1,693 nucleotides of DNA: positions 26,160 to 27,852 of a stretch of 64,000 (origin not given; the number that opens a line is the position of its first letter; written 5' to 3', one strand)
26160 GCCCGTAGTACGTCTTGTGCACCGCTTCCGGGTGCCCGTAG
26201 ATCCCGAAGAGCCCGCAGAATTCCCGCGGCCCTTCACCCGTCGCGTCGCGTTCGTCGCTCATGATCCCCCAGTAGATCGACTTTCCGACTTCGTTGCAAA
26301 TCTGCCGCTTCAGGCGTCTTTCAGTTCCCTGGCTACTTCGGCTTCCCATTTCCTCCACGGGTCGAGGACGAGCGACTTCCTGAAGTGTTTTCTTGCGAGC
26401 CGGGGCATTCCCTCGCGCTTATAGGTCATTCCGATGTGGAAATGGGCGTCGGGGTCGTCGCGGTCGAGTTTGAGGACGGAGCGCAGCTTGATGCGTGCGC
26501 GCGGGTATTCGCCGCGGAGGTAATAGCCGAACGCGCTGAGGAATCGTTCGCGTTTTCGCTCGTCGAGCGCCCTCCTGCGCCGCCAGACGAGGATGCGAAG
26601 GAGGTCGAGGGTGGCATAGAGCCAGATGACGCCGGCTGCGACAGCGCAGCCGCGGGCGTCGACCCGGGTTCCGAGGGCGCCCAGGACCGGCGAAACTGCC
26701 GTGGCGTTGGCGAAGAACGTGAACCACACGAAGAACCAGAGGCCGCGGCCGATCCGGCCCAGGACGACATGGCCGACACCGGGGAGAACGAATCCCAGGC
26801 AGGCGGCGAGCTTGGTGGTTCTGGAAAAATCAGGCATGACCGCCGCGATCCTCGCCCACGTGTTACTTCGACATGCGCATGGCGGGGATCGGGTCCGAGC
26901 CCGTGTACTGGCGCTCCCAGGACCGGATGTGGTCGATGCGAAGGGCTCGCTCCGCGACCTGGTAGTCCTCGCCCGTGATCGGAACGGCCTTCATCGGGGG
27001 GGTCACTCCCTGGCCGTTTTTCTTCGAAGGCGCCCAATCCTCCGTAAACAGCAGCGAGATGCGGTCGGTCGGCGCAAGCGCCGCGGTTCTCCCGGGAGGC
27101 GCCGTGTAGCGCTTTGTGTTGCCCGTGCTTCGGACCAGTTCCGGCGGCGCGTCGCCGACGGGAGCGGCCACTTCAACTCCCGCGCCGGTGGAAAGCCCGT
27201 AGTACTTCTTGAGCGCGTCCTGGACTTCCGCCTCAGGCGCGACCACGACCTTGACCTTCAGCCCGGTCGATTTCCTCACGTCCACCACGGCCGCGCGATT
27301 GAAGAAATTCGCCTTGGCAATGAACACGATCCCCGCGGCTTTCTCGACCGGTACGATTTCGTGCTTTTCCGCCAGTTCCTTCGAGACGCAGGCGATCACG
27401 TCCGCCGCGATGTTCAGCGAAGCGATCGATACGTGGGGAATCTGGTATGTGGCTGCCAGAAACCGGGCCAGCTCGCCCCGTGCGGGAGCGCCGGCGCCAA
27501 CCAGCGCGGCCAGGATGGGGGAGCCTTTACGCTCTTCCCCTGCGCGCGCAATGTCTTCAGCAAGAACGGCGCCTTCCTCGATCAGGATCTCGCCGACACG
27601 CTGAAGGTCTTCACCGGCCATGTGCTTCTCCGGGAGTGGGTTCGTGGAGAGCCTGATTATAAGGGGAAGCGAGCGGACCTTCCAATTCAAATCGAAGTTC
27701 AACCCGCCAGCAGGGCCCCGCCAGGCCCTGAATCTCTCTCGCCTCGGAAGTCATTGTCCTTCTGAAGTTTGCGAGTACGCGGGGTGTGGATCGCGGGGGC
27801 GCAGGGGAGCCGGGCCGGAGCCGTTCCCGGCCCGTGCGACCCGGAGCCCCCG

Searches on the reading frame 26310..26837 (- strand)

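Call 3: search_protein_families(library=pfam, proteins=[window:26310-26837:-], max_evalue=0.01)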
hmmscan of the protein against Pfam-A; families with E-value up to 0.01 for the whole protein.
window:26310-26837:- (175 aa): 5 families
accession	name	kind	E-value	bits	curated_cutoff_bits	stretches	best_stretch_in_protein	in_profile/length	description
PF07719.23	TPR_2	-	1.5e-08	34.6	27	1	129-160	1-32/34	Tetratricopeptide repeat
PF13414.12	TPR_11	-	7.4e-07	29.2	26.8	1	105-143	4-42/42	TPR repeat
PF00515.34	TPR_1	-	9e-06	25.7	27.8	1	129-160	1-32/34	Tetratricopeptide repeat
PF13428.12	TPR_14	-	0.00038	21.3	23.5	0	102-133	8-39/44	Tetratricopeptide repeat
PF20382.3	DUF6677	-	0.00057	20.9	24.3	1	10-38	1-29/116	Family of unknown function (DUF6677)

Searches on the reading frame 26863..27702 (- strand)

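Call 3: search_protein_families(library=pfam, proteins=[window:26863-27702:-], max_evalue=0.01)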
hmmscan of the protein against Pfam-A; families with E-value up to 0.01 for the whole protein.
window:26863-27702:- (279 aa): 1 family
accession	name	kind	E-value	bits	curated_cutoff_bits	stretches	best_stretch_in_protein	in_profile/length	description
PF05157.20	MshEN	-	4.1e-15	56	23.1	1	86-172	1-88/90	MshEN domain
